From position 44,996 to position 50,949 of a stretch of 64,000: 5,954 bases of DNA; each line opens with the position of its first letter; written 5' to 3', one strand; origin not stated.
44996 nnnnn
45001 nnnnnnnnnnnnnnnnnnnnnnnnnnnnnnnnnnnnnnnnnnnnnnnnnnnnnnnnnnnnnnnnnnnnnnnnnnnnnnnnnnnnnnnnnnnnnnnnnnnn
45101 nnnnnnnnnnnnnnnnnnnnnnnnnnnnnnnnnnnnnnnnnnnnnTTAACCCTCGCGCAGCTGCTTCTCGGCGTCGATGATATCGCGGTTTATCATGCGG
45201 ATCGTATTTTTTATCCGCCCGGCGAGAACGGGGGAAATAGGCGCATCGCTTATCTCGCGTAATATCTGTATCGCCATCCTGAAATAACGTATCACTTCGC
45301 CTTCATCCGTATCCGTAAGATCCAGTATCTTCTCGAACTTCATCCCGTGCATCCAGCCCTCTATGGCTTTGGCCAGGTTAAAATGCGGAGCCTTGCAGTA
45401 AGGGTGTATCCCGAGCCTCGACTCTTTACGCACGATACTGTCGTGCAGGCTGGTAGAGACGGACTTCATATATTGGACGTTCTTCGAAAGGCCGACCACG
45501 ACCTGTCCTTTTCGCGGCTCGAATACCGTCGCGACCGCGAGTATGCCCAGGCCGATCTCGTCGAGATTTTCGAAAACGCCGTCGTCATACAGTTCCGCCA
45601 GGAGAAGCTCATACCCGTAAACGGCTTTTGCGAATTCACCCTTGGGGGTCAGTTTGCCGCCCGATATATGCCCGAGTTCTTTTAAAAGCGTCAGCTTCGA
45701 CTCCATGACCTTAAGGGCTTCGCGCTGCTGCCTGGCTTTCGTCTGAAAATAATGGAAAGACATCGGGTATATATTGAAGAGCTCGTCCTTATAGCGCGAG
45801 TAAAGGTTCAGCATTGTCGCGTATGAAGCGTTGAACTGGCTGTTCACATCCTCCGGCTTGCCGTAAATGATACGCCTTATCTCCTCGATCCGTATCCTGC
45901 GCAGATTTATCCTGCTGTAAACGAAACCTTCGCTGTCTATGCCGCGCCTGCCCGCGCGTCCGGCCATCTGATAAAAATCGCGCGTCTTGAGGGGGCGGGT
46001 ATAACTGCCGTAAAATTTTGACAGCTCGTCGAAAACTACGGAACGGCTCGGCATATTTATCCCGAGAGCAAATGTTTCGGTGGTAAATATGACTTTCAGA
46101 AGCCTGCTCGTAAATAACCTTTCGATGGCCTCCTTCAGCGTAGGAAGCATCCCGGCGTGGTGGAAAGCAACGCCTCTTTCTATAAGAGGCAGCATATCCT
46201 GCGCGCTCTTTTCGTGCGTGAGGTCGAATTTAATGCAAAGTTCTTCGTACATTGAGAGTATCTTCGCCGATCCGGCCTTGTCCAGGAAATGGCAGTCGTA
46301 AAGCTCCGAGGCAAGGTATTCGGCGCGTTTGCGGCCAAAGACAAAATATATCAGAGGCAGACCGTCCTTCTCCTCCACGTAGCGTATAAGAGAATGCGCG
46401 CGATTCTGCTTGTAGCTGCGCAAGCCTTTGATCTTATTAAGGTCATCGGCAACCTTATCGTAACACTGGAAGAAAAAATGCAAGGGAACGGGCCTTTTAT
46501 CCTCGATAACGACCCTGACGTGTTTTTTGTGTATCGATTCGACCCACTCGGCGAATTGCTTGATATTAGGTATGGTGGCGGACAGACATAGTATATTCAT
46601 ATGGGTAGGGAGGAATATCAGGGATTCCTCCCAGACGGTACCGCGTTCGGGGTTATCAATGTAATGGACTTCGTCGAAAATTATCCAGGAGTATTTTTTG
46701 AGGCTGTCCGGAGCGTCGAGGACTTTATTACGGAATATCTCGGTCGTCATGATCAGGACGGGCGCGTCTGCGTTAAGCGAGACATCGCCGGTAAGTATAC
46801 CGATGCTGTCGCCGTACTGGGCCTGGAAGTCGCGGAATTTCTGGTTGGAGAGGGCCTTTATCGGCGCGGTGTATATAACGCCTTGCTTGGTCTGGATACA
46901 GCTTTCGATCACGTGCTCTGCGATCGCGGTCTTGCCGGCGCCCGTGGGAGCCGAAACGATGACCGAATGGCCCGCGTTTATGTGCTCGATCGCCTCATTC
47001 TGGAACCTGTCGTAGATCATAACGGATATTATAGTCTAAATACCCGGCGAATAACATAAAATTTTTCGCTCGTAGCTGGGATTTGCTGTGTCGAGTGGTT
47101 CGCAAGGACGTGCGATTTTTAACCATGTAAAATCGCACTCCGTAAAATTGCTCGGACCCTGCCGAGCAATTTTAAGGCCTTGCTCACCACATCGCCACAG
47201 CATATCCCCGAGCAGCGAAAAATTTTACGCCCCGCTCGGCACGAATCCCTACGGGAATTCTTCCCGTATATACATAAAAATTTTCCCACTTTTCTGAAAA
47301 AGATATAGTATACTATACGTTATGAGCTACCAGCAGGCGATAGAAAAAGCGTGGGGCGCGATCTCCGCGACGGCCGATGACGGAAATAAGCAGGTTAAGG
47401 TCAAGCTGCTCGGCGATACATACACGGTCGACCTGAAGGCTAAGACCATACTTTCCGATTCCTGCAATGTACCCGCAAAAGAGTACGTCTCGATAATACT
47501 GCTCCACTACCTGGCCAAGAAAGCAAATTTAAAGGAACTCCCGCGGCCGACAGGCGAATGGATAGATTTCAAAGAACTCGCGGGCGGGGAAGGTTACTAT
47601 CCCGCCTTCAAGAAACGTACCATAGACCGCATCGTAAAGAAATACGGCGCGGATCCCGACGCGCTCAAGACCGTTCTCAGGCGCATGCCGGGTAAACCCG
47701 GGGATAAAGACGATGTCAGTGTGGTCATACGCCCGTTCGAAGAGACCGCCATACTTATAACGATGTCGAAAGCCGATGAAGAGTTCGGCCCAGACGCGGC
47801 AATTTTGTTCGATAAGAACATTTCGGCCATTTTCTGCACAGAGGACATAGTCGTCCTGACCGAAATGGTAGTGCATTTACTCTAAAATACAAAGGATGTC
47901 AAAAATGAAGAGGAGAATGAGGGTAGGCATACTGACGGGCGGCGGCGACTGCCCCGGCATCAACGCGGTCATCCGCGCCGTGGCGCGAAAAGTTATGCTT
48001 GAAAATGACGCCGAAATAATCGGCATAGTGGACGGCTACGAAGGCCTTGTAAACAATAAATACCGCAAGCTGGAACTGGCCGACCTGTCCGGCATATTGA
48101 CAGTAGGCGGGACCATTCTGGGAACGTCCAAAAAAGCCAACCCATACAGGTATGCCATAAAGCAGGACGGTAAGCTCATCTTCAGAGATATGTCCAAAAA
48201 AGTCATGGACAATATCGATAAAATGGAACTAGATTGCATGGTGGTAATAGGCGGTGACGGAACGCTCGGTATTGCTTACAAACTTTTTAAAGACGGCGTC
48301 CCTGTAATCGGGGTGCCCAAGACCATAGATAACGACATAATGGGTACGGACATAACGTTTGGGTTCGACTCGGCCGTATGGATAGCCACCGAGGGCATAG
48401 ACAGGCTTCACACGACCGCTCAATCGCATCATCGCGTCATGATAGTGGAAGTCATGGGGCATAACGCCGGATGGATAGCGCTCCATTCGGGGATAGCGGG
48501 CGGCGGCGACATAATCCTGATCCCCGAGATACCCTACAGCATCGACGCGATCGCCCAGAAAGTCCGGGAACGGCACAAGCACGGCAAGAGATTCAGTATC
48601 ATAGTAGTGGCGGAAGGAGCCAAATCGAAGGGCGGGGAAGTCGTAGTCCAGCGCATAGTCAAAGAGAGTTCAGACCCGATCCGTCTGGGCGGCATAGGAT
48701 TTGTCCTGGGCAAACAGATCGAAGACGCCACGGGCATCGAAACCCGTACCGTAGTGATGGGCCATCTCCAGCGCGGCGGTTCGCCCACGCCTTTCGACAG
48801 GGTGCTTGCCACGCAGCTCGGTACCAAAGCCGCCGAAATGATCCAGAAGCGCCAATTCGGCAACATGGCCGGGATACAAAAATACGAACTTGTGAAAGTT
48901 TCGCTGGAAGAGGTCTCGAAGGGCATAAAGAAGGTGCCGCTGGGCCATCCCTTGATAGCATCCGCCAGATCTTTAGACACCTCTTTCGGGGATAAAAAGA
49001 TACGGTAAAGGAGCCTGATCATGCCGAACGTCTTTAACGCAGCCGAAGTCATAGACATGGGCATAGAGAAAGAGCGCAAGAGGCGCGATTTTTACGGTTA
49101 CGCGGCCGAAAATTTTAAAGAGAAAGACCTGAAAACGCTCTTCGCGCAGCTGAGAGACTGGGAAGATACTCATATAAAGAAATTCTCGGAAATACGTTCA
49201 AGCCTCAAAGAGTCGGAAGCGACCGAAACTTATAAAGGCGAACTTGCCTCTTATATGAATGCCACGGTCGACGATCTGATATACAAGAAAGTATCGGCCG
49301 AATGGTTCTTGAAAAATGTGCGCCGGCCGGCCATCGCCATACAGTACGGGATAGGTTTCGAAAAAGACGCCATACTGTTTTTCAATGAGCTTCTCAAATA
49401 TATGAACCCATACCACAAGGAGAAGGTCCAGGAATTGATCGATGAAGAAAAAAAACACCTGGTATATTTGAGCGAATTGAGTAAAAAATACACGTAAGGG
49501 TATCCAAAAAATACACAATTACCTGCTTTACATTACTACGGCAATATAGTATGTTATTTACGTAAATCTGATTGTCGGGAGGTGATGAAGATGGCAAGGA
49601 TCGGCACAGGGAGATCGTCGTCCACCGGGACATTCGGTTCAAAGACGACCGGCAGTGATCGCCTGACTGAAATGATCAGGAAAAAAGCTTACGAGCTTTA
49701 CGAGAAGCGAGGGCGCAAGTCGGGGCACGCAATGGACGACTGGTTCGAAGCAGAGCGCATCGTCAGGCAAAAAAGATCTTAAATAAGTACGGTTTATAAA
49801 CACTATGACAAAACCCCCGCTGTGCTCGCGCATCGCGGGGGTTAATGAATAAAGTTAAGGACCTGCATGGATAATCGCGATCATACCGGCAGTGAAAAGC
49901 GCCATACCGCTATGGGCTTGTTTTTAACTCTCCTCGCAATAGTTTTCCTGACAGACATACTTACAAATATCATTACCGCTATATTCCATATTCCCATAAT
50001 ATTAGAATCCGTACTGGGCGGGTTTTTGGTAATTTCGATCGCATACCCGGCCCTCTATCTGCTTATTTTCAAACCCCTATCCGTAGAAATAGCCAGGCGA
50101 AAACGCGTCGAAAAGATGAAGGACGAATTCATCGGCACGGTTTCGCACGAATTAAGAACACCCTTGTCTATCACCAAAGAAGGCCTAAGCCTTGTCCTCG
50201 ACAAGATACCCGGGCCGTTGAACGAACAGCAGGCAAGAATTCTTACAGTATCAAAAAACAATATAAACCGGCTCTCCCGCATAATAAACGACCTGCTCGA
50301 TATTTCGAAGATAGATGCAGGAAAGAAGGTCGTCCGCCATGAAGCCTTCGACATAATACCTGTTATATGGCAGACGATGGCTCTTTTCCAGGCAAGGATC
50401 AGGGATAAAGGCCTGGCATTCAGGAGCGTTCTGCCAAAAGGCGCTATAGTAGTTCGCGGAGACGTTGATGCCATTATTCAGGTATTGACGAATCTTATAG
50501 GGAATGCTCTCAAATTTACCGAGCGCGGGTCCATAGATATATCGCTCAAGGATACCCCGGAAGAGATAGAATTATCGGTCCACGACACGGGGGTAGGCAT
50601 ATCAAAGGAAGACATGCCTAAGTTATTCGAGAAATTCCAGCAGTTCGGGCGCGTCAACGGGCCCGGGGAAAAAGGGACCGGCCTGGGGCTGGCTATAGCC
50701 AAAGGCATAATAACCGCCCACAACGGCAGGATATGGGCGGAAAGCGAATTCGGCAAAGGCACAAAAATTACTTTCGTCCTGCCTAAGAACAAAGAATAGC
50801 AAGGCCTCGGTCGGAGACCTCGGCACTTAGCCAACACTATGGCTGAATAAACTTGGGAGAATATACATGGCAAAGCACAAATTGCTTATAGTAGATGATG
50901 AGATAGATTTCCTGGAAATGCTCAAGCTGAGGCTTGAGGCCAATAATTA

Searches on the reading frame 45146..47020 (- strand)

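Call 28: search_protein_families(library=pfam, proteins=[window:45146-47020:-], max_evalue=0.001)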
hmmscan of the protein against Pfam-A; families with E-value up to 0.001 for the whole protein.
window:45146-47020:- (624 aa): 8 families
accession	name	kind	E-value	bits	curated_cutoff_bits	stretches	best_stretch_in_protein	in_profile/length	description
PF00270.35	DEAD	-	4e-26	92.2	26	1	5-155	2-166/167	DEAD/DEAH box helicase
PF08148.17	DSHCT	-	3.2e-23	82.8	22.7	1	455-616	2-171/172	DSHCT (NUC185) domain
PF04851.21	ResIII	-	1.1e-11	45.4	22.5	1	7-150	8-162/164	Type III restriction enzyme, res subunit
PF00271.37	Helicase_C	-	9e-08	32.8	23.5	1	281-360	39-110/110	Helicase conserved C-terminal domain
PF22527.2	DEXQc_Suv3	-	6.8e-07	29.4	27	1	23-157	19-142/154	DEXQ-box helicase domain of Suv3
PF20720.3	nSTAND3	-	0.00016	21.8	27.2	1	8-55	8-55/155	Novel STAND NTPase 3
PF13245.12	AAA_19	-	0.00059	20.5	25.1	0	7-54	1-50/134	AAA domain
PF01637.24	ATPase_2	-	0.00064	20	33.2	0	22-122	25-123/225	ATPase domain predominantly from Archaea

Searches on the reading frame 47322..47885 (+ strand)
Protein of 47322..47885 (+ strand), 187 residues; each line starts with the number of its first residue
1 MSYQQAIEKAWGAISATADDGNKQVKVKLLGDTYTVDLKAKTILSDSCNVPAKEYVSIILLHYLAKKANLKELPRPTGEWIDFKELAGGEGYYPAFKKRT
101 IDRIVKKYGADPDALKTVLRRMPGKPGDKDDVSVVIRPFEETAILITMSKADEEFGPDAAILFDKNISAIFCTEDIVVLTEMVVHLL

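Call 28: search_protein_families(library=pfam, proteins=[window:47322-47885:+], max_evalue=0.001)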
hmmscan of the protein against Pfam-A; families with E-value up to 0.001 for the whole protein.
window:47322-47885:+ (187 aa): 1 family
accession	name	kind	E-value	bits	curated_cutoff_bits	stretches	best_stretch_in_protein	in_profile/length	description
PF12654.12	DUF3786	-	4.6e-40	137.4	27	1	14-185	9-175/176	Domain of unknown function (DUF3786)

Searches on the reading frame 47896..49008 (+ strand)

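Call 28: search_protein_families(library=pfam, proteins=[window:47896-49008:+], max_evalue=0.001)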
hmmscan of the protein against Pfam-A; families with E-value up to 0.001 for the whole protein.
window:47896-49008:+ (370 aa): 2 families
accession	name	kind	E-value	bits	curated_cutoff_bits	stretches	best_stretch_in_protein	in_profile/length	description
PF00365.25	PFK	-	1e-106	356.8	30.9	1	9-316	1-277/277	Phosphofructokinase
PF01513.26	NAD_kinase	-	3.3e-07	31.1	25.5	1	100-141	61-103/130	ATP-NAD kinase N-terminal domain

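Call 92: search_protein_families(library=ncbifam, proteins=[window:47896-49008:+], max_evalue=0.00001)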
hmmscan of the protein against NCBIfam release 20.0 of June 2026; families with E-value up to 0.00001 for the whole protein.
window:47896-49008:+ (370 aa): 11 families
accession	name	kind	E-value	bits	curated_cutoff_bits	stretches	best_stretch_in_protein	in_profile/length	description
TIGR02483.1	PFK_mixed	subfamily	1.3e-131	438.5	430.55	1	9-340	1-324/325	phosphofructokinase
NF002872.1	PRK03202.1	subfamily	2.2e-117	391.7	253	1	8-358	1-319/323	ATP-dependent 6-phosphofructokinase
NF010674.0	PRK14071.1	equivalog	3.1e-111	371.8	544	1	4-366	1-360/360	ATP-dependent 6-phosphofructokinase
TIGR02482.1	PFKA_ATP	equivalog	2.3e-89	299.4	371.35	2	9-259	1-240/301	6-phosphofructokinase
TIGR02478.1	6PF1K_euk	equivalog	4.5e-62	210.3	708.4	2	136-347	142-343/744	6-phosphofructokinase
NF005301.0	PRK06830.1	equivalog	7.5e-45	153.2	400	1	7-340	81-415/445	ATP-dependent 6-phosphofructokinase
NF041103.1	PFKA_PPi_Ttgales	equivalog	3.9e-44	151.3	550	1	10-341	1-347/407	diphosphate--fructose-6-phosphate 1-phosphotransferase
NF010675.0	PRK14072.1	subfamily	3.9e-42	144.4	273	1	12-347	8-362/416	diphosphate--fructose-6-phosphate 1-phosphotransferase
NF005482.0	PRK07085.1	subfamily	4e-33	114.7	446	1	4-241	70-314/558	diphosphate--fructose-6-phosphate 1-phosphotransferase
TIGR02477.1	PFKA_PPi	equivalog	2.5e-28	98.8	587.95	1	3-241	63-308/539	diphosphate--fructose-6-phosphate 1-phosphotransferase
NF005121.0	PRK06555.1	equivalog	9e-16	57.6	395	1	8-197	4-205/404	pyrophosphate--fructose-6-phosphate 1-phosphotransferase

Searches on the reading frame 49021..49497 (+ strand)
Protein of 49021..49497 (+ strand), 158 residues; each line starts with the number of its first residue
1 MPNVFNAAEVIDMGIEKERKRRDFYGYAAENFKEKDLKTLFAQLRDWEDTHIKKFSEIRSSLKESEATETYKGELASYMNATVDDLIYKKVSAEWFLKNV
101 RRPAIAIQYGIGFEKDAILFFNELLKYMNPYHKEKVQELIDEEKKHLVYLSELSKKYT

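Call 28: search_protein_families(library=pfam, proteins=[window:49021-49497:+], max_evalue=0.001)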
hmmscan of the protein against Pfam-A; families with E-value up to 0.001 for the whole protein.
window:49021-49497:+ (158 aa): 2 families
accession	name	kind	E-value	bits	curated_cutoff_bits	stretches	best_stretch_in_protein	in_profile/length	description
PF02915.23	Rubrerythrin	-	5.2e-06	27.3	22.8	1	9-151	1-134/137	Rubrerythrin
PF09537.16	DUF2383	-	0.00022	21.8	30.8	1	15-79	10-75/111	Domain of unknown function (DUF2383)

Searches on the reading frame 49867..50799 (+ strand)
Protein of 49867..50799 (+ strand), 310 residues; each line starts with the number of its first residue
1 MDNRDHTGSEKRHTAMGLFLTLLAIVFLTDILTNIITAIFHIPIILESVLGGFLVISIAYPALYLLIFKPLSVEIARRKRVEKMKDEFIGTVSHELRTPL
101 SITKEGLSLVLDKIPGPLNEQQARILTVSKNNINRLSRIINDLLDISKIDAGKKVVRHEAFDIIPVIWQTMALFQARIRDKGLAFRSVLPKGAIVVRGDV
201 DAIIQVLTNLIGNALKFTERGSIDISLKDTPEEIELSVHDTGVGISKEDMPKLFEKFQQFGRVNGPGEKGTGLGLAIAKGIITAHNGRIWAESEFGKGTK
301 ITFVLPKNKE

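Call 28: search_protein_families(library=pfam, proteins=[window:49867-50799:+], max_evalue=0.001)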
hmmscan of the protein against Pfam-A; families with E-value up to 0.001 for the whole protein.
window:49867-50799:+ (310 aa): 3 families
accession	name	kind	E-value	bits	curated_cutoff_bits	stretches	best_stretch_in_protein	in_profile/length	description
PF02518.31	HATPase_c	-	2.4e-30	105.7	26.4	1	198-308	1-110/111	Histidine kinase-, DNA gyrase B-, and HSP90-like ATPase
PF00512.31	HisKA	-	1.8e-16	60.3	26.9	1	84-152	1-66/66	His Kinase A (phospho-acceptor) domain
PF13581.12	HATPase_c_2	-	0.00064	20.2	27.4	0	207-283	40-110/127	Histidine kinase-like ATPase domain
